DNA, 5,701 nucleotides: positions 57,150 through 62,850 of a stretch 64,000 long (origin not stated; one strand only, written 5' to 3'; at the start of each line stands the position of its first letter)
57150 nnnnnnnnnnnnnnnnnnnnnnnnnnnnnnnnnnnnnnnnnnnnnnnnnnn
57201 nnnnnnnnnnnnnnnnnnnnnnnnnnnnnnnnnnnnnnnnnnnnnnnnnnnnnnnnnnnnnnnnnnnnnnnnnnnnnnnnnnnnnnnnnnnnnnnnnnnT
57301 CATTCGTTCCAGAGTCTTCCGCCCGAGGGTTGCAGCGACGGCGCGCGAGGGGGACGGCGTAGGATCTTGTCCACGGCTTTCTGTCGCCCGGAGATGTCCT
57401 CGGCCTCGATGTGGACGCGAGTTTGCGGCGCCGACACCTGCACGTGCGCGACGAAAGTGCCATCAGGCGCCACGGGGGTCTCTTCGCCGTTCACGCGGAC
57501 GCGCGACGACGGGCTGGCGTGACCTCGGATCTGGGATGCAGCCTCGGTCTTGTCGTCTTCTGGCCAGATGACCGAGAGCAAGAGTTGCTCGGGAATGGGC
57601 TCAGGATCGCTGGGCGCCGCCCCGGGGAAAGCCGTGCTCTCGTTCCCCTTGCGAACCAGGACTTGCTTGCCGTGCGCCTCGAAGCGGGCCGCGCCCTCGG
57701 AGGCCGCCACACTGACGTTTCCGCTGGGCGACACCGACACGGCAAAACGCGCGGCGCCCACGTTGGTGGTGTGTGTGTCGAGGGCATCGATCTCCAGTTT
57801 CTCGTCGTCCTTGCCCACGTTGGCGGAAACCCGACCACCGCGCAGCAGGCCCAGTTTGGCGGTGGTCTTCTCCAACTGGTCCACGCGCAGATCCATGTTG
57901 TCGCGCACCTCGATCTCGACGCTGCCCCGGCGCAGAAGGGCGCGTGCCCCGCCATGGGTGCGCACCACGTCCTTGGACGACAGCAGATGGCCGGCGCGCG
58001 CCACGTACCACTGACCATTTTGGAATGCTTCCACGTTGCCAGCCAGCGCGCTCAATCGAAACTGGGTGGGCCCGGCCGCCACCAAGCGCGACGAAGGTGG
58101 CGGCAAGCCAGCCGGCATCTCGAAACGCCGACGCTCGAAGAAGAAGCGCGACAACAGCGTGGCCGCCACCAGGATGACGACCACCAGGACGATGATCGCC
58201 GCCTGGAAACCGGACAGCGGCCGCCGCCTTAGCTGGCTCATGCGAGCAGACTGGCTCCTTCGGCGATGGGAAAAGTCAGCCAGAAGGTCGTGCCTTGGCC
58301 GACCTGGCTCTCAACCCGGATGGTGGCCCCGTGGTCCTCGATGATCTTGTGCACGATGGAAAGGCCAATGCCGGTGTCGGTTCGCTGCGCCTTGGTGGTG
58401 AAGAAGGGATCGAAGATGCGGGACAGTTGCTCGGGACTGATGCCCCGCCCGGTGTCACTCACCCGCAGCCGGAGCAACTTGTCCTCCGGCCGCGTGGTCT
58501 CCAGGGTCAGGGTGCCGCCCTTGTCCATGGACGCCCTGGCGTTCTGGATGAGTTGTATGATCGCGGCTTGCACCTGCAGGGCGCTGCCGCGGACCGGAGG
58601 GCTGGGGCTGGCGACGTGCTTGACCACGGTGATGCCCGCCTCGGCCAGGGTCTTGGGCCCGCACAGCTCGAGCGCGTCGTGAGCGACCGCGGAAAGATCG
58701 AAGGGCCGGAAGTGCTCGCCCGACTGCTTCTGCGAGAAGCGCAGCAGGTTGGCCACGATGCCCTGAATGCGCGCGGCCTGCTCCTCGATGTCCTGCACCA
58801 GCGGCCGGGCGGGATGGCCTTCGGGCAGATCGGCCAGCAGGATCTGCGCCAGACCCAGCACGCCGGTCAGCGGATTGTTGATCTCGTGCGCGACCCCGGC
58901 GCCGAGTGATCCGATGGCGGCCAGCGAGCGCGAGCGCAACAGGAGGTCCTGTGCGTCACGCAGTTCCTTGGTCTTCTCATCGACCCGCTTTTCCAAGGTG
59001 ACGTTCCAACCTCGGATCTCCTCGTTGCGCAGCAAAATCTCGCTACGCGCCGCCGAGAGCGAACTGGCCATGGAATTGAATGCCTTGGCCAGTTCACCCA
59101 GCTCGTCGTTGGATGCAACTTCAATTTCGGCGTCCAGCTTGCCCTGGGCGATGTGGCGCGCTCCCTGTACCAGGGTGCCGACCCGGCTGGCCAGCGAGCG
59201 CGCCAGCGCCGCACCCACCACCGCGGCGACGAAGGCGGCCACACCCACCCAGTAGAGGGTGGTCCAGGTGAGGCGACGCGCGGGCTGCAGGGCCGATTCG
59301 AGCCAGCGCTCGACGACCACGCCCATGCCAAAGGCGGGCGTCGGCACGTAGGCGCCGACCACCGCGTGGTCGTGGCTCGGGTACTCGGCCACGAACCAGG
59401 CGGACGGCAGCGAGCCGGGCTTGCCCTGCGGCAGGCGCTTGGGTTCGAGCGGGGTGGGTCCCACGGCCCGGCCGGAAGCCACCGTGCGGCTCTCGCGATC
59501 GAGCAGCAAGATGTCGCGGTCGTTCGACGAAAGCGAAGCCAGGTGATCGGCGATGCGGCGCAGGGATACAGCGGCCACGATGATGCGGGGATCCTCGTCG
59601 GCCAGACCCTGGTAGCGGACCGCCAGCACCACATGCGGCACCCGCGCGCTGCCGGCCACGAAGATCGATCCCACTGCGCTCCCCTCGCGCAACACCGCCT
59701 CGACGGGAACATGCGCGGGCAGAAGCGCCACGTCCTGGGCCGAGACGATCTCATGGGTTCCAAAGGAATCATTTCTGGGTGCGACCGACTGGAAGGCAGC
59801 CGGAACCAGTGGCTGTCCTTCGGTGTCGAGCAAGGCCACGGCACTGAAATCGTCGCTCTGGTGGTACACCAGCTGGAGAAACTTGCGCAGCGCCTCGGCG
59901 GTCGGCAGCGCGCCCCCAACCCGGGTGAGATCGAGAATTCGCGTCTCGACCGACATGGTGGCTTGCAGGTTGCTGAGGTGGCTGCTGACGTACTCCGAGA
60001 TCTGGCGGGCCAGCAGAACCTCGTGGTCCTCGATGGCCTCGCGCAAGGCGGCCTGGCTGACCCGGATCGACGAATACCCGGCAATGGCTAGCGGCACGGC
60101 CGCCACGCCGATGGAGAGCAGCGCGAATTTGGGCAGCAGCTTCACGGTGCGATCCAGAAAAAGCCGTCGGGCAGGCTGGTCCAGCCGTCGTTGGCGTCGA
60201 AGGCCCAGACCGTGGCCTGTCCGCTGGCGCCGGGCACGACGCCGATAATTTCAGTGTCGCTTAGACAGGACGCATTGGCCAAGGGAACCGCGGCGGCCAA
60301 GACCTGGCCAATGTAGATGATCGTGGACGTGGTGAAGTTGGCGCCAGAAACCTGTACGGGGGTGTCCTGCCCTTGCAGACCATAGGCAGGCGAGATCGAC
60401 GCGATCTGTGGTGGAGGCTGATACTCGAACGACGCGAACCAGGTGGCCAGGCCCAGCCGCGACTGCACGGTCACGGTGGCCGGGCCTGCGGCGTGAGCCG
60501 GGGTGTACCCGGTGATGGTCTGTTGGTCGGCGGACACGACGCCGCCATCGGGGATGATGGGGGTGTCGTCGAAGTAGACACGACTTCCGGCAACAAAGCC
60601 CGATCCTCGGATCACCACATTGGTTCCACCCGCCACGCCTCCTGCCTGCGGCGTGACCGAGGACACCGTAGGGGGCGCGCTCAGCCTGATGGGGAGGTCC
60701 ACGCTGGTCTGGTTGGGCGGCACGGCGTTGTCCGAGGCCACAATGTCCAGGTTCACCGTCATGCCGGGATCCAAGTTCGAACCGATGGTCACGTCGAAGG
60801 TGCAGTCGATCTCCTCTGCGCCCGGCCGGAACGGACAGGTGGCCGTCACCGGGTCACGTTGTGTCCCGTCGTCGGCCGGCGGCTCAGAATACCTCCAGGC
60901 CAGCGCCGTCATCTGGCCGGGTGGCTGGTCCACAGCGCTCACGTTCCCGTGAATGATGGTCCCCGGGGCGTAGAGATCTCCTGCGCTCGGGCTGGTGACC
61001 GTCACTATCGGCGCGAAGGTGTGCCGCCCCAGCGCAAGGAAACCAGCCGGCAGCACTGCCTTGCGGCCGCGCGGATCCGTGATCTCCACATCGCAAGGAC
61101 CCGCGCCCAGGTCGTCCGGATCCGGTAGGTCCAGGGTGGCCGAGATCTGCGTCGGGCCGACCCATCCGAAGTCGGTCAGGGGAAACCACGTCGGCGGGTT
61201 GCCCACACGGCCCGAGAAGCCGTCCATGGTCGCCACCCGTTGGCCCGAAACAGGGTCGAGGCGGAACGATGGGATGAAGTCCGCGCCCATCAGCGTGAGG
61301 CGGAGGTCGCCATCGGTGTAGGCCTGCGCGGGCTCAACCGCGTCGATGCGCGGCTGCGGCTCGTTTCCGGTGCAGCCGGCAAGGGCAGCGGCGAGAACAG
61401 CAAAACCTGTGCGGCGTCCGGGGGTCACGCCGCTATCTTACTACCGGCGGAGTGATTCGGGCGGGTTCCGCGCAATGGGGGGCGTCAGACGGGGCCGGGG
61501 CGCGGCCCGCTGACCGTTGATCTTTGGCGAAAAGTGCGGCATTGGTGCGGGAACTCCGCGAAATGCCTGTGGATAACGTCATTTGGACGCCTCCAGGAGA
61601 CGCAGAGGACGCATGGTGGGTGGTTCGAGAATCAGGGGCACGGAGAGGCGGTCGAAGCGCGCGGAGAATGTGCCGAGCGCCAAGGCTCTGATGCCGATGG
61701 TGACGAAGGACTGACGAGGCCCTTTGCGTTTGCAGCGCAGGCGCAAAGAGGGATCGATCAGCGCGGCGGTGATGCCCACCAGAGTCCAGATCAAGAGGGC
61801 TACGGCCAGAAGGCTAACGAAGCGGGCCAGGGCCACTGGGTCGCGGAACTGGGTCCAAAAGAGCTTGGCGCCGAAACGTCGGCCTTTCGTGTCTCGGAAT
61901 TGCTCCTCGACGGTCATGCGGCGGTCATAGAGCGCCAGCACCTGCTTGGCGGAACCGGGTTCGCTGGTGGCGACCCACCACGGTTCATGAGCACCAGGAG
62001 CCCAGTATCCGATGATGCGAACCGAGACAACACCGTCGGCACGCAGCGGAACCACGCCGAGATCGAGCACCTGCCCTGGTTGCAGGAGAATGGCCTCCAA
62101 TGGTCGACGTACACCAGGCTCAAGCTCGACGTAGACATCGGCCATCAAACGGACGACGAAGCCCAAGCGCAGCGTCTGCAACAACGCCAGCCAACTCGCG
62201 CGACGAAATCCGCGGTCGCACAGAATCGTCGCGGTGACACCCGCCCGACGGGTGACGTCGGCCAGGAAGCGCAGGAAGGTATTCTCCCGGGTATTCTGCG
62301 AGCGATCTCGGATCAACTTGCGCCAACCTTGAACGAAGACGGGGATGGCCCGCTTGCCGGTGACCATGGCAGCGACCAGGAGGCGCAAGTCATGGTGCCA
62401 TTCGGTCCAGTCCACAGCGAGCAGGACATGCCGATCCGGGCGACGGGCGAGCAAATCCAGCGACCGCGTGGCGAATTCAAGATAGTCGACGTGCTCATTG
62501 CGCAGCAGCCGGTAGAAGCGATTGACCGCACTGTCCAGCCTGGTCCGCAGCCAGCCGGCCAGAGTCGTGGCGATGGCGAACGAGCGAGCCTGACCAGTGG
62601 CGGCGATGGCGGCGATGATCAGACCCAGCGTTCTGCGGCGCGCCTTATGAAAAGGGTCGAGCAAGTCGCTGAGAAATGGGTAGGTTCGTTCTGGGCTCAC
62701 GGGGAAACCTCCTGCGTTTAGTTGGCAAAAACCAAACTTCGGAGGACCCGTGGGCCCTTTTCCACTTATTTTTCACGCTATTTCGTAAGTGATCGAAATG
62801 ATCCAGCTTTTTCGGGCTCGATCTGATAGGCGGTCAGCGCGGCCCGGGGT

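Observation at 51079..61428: Eight co-directional, mostly stop/start-overlapping envelope and signalling genes with no partner regulator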

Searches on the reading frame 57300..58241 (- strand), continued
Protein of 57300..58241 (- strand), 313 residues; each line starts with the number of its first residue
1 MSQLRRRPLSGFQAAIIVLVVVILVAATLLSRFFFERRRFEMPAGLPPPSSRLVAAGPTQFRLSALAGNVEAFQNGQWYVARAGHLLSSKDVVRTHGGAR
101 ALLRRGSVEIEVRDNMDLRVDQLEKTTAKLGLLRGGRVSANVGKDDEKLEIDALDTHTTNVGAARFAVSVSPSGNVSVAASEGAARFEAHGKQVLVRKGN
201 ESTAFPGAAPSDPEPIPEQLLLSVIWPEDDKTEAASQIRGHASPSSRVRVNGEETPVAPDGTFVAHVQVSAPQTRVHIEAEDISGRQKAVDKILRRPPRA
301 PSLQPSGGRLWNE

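Call 72: list_cluster_members(proteins=[P0269, P0289, P0294, P0298, P0307, P0318, P0319, P0326, P0336, P0355])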
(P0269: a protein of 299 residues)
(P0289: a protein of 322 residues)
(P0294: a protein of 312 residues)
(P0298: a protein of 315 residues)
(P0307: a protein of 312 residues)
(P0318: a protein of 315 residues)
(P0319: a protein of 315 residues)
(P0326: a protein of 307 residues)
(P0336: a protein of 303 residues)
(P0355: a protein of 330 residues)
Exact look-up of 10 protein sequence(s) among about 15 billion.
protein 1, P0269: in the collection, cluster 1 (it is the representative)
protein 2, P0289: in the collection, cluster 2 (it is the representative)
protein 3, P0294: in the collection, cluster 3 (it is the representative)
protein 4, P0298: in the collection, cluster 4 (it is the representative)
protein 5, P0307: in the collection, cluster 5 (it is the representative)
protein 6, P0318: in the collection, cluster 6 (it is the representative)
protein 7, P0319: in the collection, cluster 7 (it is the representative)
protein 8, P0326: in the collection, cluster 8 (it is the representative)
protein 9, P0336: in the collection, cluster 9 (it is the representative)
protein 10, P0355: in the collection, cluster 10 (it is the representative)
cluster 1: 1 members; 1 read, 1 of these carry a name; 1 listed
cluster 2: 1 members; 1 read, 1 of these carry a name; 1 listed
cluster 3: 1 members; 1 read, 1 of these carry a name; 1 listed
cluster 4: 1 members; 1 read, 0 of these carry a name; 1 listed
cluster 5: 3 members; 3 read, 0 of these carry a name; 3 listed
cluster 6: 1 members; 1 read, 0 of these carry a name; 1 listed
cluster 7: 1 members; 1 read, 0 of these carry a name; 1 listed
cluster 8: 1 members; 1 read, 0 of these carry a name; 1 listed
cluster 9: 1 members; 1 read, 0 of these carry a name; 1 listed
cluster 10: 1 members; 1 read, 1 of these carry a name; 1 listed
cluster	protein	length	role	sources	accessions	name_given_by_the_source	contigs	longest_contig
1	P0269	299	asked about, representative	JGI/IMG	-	hypothetical protein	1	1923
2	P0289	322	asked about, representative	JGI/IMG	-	hypothetical protein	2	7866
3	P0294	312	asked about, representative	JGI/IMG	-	hypothetical protein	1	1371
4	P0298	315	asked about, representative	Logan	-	-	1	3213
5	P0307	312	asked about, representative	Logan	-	-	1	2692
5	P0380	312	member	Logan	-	-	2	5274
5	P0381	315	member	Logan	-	-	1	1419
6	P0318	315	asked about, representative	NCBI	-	-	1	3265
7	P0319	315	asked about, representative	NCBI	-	-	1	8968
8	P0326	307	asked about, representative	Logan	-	-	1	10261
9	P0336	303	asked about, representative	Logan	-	-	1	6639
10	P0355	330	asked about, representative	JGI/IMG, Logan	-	hypothetical protein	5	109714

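Call 73: find_encoding_contigs(protein=P0355, flank=9000, max_places=1)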
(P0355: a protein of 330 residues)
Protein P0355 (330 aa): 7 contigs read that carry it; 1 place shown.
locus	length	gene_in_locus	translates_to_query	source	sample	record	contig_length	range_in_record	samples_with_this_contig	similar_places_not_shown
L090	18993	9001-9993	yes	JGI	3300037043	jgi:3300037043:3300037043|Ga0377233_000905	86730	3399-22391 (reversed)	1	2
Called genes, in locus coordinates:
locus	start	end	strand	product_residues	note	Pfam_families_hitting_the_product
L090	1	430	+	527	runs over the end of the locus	PF13432:TPR_16, PF13432:TPR_16, PF14559:TPR_19, PF00515:TPR_1, PF13424:TPR_12, PF13432:TPR_16, PF14559:TPR_19, PF13432:TPR_16, +20 more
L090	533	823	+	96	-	-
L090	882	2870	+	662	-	PF00498:FHA (weak)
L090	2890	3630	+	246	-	-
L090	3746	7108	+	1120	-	PF00072:Response_reg, PF23198:PDE8A_N (faint), PF00989:PAS (weak), PF00512:HisKA, PF02518:HATPase_c, PF00072:Response_reg, PF00990:GGDEF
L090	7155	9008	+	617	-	PF00672:HAMP, PF00512:HisKA, PF02518:HATPase_c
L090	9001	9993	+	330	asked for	PF04773:FecR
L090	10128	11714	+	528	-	PF07676:PD40 (faint), PF26549:Tricorn_N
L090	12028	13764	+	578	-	PF25023:TEN_YD-shell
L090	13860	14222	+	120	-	-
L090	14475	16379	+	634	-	PF25023:TEN_YD-shell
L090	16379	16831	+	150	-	-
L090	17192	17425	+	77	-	-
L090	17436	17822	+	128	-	-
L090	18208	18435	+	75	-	PF14427:Pput2613-deam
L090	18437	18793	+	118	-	PF15588:Imm10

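Call 74: find_encoding_contigs(protein=P0326, flank=9000, max_places=1)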
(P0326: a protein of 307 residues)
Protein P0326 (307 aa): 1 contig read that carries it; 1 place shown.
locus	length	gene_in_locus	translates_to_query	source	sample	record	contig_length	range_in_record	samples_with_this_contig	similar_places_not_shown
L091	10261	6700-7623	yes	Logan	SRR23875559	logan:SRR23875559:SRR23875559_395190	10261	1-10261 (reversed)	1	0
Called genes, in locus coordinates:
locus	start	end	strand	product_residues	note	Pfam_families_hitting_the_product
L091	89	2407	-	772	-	PF09134:Invasin_D3 (faint), PF02369:Big_1 (weak)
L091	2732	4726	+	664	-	PF00072:Response_reg, PF00989:PAS (faint), PF13188:PAS_8, PF08448:PAS_4 (weak), PF13426:PAS_9 (weak), PF02518:HATPase_c, PF00072:Response_reg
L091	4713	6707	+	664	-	PF00672:HAMP, PF02518:HATPase_c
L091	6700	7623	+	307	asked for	PF04773:FecR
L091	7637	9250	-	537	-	PF00069:Pkinase, PF07714:PK_Tyr_Ser-Thr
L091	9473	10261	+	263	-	?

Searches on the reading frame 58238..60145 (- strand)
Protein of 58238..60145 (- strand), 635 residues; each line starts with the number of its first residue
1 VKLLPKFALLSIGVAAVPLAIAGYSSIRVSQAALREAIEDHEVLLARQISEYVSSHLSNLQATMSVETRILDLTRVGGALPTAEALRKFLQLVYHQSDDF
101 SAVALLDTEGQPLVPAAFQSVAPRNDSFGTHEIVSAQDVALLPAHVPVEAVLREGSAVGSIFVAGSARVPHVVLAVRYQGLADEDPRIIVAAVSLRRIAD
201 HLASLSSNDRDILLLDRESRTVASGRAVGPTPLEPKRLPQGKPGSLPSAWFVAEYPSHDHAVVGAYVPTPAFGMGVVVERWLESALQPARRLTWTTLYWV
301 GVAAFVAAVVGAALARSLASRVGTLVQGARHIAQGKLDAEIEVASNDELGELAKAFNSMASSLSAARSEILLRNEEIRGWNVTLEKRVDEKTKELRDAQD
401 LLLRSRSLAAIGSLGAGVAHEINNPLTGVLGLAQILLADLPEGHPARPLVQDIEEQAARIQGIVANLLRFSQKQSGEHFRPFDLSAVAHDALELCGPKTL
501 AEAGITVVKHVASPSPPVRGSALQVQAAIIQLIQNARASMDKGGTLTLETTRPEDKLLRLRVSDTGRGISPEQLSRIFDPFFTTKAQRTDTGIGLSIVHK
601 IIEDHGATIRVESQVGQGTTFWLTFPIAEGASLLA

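Call 4: search_protein_families(library=pfam, proteins=[window:58238-60145:-], max_evalue=0.1)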
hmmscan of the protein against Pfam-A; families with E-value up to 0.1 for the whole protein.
window:58238-60145:- (635 aa): 5 families
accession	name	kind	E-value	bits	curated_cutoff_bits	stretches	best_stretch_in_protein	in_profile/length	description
PF02518.31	HATPase_c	-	1.5e-24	87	26.4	1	522-628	3-110/111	Histidine kinase-, DNA gyrase B-, and HSP90-like ATPase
PF00672.30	HAMP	-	2.1e-14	54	25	1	314-364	2-52/53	HAMP domain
PF00512.31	HisKA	-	3.2e-13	49.9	26.9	1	416-476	7-66/66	His Kinase A (phospho-acceptor) domain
PF02743.24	dCache_1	-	0.0004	20.4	45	0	33-113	2-81/240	Cache domain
PF13589.12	HATPase_c_3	-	0.023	15.2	25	1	525-586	3-62/137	Histidine kinase-, DNA gyrase B-, and HSP90-like ATPase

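Call 5: search_protein_families(library=ncbifam, proteins=[window:58238-60145:-], max_evalue=0.1)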
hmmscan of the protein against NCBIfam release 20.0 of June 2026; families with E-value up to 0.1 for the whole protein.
window:58238-60145:- (635 aa): 95 families (the best 25 are shown)
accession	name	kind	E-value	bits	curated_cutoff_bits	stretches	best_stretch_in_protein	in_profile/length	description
NF008468.0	PRK11360.1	equivalog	5.8e-57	193.4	646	2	396-630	381-611/616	two-component system sensor histidine kinase AtoS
NF007688.0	PRK10364.1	equivalog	5.5e-47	160.5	479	1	387-628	219-452/460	two-component system sensor histidine kinase ZraS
NF010411.0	PRK13837.1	equivalog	2.6e-45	154.8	647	1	389-630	428-678/828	two-component system VirA-like sensor kinase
NF052574.1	HisKinEspCMyxo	equivalog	1.1e-38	132.9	1200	1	399-631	405-641/785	serine histidine kinase EspC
NF038348.1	T2SS_HK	subfamily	2.6e-37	128.5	450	2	450-627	401-573/574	histidine kinase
NF046044.1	PnpS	equivalog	2.9e-37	128.6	400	2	416-626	175-390/390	two-component system histidine kinase PnpS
TIGR02956.1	TMAO_torS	equivalog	2.3e-34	118.7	676.5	1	314-631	352-686/967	TMAO reductase system sensor histidine kinase/response regulator TorS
NF046020.1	HisKinCckABruc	equivalog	2.6e-34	118.2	1000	1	400-626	469-706/868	cell cycle histidine kinase CckA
NF008312.0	PRK11100.1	equivalog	5.5e-33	114.5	356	2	418-626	263-473/477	two-component system sensor histidine kinase CreC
NF052573.1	HisKinEspAMyxo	equivalog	1.5e-32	112.6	1400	1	388-628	361-612/755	serine histidine kinase EspA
NF010076.0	PRK13557.1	subfamily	6.2e-32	110.7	631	1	396-630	148-397/540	histidine kinase famiy protein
TIGR01386.1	cztS_silS_copS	subfamily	2.3e-31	109.3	292.55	2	416-626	246-457/457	heavy metal sensor histidine kinase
NF033092.0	HK_WalK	equivalog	3.5e-31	108.5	725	2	416-627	377-594/594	cell wall metabolism sensor histidine kinase WalK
TIGR02966.1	phoR_proteo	equivalog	1.9e-30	106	334.2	1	416-625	119-333/333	phosphate regulon sensor histidine kinase PhoR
NF046026.1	HisKinCckACaul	equivalog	5.1e-30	104.2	1000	1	401-629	292-534/678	cell cycle histidine kinase CckA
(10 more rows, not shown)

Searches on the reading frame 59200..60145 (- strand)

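Call 63: search_protein_families(library=pfam, proteins=[window:59200-60145:-], max_evalue=5)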
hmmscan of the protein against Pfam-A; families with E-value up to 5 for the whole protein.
window:59200-60145:- (315 aa): 1 family
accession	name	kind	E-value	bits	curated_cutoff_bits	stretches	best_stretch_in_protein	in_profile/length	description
PF02743.24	dCache_1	-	5.6e-05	23.2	45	2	33-113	2-81/240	Cache domain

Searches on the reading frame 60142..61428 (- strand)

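Call 4: search_protein_families(library=pfam, proteins=[window:60142-61428:-], max_evalue=0.1)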
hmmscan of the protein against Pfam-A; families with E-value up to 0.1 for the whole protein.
window:60142-61428:- (428 aa): 2 families
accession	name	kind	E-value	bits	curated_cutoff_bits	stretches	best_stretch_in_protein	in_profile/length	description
PF01833.30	TIG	-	5.5e-20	71.6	20.9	2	253-324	1-71/84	IPT/TIG domain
PF00960.24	Neocarzinostat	-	0.0001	22.7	25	1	344-407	2-61/110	Neocarzinostatin family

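Call 5: search_protein_families(library=ncbifam, proteins=[window:60142-61428:-], max_evalue=0.1)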
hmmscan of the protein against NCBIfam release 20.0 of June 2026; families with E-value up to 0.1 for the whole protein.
window:60142-61428:- (428 aa): 3 families
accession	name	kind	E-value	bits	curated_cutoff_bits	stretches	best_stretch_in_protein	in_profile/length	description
NF058597.1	CoaZ_rpt_PGGG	domain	1.4e-15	57.1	30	2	252-323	2-73/88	choice-of-anchor Z repeating domain-containing protein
NF040680.1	chromo_anti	equivalog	0.04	13.8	86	0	342-406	24-84/133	enediyne antibiotic chromoprotein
NF047769.1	LIC10067_lipo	equivalog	0.063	12.5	200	0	249-313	33-103/239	LIC10067 family putative lipoprotein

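Call 63: search_protein_families(library=pfam, proteins=[window:60145-61368:-], max_evalue=5)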
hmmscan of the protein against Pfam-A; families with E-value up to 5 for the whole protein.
window:60145-61368:- (408 aa): 2 families
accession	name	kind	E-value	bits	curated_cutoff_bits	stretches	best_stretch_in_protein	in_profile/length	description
PF01833.30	TIG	-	4.1e-20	72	20.9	3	233-304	1-71/84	IPT/TIG domain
PF00960.24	Neocarzinostat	-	9.4e-05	22.8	25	2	324-387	2-61/110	Neocarzinostatin family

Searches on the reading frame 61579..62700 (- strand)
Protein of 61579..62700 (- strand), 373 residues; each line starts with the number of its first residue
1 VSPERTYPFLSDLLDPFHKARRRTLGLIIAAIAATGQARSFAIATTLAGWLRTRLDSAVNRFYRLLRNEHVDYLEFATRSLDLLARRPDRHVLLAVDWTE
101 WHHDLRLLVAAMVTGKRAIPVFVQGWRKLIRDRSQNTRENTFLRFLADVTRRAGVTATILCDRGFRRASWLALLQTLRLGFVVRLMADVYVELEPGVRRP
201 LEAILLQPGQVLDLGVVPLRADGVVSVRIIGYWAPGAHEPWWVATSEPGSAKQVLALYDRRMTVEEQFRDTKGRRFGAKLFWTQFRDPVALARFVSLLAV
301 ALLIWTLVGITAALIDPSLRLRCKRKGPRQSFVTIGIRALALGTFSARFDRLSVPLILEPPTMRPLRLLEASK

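Call 7: search_protein_families(library=pfam, proteins=[window:61579-62700:-], max_evalue=0.01)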
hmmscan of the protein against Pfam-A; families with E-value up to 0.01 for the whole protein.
window:61579-62700:- (373 aa): 1 family
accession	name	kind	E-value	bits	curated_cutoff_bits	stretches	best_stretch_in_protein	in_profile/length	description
PF01609.27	DDE_Tnp_1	-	3.7e-08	33.8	23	1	137-303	59-199/200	Transposase DDE domain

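Call 78: search_protein_families(library=ncbifam, proteins=[window:61579-62700:-], max_evalue=0.001)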
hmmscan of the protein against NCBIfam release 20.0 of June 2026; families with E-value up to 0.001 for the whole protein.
window:61579-62700:- (373 aa): 4 families
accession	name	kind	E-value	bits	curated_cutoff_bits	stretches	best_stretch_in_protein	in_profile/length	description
NF033591.1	transpos_IS4_2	equivalog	5.9e-39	134.1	152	1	43-340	6-314/340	IS4 family transposase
NF049999.1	transpos_IS701_3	equivalog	2.4e-07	30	170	0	243-306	298-358/412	IS701 family transposase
NF033592.1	transpos_IS4_1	equivalog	1.2e-06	27.9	115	1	137-305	161-330/332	IS4 family transposase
NF033559.2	transpos_IS1634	equivalog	2.4e-06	26.8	100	0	244-291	364-411/483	IS1634 family transposase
